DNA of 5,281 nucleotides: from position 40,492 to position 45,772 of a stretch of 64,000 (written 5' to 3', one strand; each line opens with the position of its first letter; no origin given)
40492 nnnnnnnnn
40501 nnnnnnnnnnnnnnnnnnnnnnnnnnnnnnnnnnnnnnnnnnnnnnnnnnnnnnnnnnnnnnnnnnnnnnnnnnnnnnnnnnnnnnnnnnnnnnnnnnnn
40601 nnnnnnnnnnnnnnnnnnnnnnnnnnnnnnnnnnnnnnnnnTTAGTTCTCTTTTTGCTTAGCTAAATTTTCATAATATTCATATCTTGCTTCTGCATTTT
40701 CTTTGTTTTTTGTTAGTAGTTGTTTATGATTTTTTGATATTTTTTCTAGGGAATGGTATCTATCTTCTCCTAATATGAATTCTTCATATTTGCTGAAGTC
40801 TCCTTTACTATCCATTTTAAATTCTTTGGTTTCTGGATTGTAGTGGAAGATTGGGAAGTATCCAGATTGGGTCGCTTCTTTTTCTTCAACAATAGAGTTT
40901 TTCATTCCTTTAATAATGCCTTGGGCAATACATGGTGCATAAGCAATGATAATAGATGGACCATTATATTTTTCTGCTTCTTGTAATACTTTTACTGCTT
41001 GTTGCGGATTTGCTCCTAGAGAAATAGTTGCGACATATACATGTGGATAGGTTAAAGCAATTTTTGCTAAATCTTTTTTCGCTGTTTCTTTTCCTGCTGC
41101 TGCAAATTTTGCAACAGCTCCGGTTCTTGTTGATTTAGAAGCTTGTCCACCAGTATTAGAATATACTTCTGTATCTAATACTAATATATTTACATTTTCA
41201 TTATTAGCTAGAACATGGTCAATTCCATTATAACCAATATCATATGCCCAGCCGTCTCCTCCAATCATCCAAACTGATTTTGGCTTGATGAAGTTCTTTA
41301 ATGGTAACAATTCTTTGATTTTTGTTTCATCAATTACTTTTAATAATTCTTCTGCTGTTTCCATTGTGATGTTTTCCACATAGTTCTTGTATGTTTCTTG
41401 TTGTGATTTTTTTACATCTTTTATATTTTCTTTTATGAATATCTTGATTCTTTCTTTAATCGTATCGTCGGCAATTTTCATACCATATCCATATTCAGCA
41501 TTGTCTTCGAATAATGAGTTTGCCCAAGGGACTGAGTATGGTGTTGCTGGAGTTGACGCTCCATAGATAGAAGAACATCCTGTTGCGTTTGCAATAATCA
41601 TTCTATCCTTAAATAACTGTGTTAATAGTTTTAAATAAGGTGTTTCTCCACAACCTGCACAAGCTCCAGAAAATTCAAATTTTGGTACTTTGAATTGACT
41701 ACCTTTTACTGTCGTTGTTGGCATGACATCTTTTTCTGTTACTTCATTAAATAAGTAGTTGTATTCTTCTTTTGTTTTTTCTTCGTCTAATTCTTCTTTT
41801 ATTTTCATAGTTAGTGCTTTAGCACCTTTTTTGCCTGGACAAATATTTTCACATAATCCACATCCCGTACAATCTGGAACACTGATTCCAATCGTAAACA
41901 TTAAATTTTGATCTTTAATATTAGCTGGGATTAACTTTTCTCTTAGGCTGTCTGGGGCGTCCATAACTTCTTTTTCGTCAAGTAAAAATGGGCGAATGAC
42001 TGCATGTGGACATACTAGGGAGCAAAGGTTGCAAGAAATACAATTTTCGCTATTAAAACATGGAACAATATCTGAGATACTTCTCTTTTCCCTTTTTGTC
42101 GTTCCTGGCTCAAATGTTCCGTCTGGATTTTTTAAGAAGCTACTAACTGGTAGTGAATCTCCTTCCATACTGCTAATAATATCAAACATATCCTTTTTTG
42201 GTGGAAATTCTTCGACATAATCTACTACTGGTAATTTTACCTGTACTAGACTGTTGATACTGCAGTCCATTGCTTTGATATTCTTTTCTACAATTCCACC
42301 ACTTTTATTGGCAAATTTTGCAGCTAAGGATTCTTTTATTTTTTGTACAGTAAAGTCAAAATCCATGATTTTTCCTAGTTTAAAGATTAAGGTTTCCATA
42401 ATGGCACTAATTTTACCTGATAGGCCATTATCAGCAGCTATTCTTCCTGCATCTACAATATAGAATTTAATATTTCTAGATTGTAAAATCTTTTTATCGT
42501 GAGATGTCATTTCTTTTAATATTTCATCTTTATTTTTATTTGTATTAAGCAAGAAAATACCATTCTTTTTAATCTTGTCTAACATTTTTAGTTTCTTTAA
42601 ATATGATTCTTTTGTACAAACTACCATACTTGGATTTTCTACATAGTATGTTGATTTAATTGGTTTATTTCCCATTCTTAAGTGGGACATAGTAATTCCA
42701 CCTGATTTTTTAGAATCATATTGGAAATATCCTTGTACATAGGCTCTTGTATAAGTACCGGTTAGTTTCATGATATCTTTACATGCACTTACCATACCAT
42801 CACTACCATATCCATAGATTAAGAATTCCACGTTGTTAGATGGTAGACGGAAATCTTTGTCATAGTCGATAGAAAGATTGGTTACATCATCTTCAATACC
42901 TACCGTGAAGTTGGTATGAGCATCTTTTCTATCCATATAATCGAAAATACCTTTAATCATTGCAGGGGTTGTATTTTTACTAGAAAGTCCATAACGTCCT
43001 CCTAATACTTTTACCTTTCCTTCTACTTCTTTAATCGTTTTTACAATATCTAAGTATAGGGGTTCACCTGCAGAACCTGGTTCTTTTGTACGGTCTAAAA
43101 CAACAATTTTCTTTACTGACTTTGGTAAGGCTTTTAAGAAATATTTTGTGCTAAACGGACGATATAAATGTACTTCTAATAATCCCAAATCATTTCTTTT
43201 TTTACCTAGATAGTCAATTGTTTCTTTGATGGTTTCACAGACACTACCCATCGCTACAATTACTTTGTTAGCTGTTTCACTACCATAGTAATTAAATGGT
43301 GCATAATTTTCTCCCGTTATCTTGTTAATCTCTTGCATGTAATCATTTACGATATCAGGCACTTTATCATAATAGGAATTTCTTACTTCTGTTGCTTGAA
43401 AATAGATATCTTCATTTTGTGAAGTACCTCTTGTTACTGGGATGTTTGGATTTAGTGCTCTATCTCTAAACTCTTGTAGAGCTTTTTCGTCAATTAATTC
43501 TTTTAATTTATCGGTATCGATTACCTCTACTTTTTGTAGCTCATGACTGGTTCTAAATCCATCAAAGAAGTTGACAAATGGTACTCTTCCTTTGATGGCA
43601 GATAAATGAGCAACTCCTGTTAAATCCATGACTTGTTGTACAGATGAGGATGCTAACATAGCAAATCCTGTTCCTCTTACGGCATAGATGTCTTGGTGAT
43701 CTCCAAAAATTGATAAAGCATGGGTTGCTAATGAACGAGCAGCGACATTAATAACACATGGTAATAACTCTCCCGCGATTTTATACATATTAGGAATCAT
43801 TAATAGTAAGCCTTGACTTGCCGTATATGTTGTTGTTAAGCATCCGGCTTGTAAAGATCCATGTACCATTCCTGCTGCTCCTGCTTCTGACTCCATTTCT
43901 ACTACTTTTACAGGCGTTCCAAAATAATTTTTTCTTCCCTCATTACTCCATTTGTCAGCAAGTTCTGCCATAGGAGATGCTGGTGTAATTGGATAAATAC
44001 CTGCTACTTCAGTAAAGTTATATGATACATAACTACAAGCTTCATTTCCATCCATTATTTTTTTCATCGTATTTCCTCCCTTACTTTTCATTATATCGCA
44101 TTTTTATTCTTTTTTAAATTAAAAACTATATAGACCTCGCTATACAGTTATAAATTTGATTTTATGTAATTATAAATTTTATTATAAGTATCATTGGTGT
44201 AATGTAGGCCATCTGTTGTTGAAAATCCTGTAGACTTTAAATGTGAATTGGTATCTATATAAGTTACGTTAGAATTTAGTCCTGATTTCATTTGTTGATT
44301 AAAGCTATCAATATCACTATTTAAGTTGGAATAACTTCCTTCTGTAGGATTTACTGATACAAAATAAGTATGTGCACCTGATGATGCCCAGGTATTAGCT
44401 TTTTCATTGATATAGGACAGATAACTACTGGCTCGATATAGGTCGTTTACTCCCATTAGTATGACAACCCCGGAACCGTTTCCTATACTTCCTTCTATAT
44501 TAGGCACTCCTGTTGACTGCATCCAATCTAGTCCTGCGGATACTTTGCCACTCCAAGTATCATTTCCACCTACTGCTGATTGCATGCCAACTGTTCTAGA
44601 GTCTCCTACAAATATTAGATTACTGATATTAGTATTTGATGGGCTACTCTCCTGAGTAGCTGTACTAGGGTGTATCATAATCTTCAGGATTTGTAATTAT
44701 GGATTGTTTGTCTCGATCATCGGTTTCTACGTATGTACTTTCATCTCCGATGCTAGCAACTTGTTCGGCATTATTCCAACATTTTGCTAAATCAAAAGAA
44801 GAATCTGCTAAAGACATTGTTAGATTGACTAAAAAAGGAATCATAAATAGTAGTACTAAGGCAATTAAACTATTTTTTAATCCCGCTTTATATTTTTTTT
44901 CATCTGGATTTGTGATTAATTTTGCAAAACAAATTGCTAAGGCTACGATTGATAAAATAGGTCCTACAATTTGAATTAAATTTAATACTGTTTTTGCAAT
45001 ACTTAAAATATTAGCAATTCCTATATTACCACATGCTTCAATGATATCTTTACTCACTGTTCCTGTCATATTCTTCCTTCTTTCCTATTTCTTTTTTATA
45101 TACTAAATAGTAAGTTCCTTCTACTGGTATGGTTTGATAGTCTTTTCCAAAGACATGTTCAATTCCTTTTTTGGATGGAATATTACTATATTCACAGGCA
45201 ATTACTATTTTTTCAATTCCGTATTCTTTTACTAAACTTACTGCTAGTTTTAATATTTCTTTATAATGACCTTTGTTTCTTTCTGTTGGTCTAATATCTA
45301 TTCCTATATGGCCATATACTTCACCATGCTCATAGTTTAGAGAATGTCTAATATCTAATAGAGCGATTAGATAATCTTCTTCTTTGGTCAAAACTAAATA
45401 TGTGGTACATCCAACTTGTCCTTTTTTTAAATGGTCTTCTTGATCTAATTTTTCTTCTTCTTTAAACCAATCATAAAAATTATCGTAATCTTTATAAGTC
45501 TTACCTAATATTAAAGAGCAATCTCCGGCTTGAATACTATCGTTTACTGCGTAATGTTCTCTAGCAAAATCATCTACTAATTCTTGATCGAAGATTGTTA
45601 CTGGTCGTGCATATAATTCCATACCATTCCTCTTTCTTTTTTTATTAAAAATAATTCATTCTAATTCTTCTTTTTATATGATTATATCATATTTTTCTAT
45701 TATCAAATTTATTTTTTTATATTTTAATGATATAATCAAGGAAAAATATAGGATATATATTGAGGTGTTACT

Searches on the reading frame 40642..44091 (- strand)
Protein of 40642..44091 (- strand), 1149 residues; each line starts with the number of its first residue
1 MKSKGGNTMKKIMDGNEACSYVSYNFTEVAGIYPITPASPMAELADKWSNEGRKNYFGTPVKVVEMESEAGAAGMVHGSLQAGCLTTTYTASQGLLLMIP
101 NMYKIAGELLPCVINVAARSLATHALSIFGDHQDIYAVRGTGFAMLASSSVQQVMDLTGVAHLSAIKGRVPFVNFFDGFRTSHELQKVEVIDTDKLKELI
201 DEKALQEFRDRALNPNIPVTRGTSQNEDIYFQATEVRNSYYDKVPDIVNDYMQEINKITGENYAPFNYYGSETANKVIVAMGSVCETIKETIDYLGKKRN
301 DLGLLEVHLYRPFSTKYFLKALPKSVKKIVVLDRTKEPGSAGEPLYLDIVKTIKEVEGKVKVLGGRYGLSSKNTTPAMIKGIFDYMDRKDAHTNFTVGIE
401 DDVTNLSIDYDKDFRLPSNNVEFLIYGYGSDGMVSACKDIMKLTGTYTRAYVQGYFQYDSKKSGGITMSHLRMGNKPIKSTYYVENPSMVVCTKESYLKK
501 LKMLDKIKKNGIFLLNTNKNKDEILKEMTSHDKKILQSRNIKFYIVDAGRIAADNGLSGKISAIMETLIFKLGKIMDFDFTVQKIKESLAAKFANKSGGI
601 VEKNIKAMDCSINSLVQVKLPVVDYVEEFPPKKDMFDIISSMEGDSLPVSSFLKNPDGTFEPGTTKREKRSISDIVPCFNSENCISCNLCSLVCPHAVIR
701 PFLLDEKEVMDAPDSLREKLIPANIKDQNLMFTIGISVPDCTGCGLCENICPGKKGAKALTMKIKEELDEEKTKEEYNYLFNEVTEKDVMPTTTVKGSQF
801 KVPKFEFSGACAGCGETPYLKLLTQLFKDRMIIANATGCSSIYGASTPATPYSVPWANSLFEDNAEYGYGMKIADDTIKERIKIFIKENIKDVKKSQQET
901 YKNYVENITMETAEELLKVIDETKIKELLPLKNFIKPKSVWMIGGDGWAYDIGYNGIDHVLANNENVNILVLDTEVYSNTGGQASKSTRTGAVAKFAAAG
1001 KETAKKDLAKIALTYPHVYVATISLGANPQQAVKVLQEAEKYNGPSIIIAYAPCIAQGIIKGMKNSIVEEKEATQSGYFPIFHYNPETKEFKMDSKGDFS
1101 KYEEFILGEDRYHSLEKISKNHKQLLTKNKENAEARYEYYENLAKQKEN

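Call 9: search_protein_families(library=pfam, proteins=[window:40642-44091:-])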
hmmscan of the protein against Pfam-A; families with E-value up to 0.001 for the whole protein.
window:40642-44091:- (1149 aa): 14 families
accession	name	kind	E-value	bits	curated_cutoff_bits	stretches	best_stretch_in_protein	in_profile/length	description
PF01855.24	POR_N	-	6.9e-77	258.7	27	1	26-252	6-230/231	Pyruvate flavodoxin/ferredoxin oxidoreductase, thiamine diP-bdg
PF01558.24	POR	-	2.7e-28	99.7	27.4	1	429-610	1-170/173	Pyruvate ferredoxin/flavodoxin oxidoreductase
PF17147.9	PFOR_II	-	3.7e-14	53.3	27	1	274-361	1-84/102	Pyruvate:ferredoxin oxidoreductase core domain II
PF02775.26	TPP_enzyme_C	-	2.7e-10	40.7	21.9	1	938-1049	47-150/151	Thiamine pyrophosphate enzyme, C-terminal TPP binding domain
PF10371.14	EKR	-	5.1e-10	39.5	27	1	638-672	22-54/55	Domain of unknown function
PF13183.11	Fer4_8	-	6e-08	33.6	27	1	682-752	3-65/68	4Fe-4S dicluster domain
PF13187.11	Fer4_9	-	1.1e-06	29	27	1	683-753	1-49/52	4Fe-4S dicluster domain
PF13484.11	Fer4_16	-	1.5e-06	29.4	30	1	683-752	1-64/66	4Fe-4S double cluster binding domain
PF12838.12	Fer4_7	-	4.6e-06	27.4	27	1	683-752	1-49/52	4Fe-4S dicluster domain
PF14697.11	Fer4_21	-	6.4e-06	26.7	35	0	680-697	37-55/59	4Fe-4S dicluster domain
PF13237.11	Fer4_10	-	1.6e-05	25.2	25.5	1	679-752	4-53/53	4Fe-4S dicluster domain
PF00037.32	Fer4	-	0.00026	21.1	21.1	0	679-700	3-24/24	4Fe-4S binding domain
PF13534.11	Fer4_17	-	0.00027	21.9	22.2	0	737-753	42-58/61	4Fe-4S dicluster domain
PF12797.12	Fer4_2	-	0.00035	20.8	24.5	0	677-695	3-21/22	4Fe-4S binding domain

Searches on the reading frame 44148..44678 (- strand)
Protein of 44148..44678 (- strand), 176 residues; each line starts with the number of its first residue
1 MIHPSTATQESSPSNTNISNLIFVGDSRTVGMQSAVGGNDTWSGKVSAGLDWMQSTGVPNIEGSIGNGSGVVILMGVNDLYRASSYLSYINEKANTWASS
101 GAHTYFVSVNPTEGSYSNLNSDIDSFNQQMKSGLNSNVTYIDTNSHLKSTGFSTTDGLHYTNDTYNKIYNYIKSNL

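Call 9: search_protein_families(library=pfam, proteins=[window:44148-44678:-])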
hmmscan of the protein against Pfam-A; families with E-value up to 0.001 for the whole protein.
window:44148-44678:- (176 aa): 2 families
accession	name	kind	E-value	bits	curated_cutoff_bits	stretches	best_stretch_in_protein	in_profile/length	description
PF13472.12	Lipase_GDSL_2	-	2.1e-05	25.6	32.9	1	23-165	1-176/178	GDSL-like Lipase/Acylhydrolase family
PF00657.28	Lipase_GDSL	-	0.00093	19.8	23.6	0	117-172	139-208/208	GDSL-like Lipase/Acylhydrolase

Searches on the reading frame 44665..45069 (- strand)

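Call 9: search_protein_families(library=pfam, proteins=[window:44665-45069:-])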
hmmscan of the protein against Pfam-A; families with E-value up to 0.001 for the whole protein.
window:44665-45069:- (134 aa): 1 family
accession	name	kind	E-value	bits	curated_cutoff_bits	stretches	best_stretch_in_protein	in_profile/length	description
PF18895.5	T4SS_pilin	-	1.2e-06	29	26.6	1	24-83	8-70/71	Type IV secretion system pilin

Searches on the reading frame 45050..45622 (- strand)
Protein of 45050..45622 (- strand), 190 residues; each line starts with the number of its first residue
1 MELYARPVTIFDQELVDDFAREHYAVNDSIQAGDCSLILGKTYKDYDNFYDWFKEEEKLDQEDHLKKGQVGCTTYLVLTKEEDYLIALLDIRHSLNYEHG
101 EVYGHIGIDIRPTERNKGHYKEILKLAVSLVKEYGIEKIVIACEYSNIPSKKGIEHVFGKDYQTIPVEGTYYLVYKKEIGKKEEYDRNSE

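Call 9: search_protein_families(library=pfam, proteins=[window:45050-45622:-])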
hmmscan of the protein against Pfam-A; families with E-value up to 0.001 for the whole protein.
window:45050-45622:- (190 aa): 2 families
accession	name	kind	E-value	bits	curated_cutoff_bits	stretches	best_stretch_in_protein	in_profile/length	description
PF00583.31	Acetyltransf_1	-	5.4e-05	23.9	20.7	1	50-152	12-109/116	Acetyltransferase (GNAT) family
PF13302.13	Acetyltransf_3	-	0.00022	22.4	25.4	1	46-155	34-133/138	Acetyltransferase (GNAT) domain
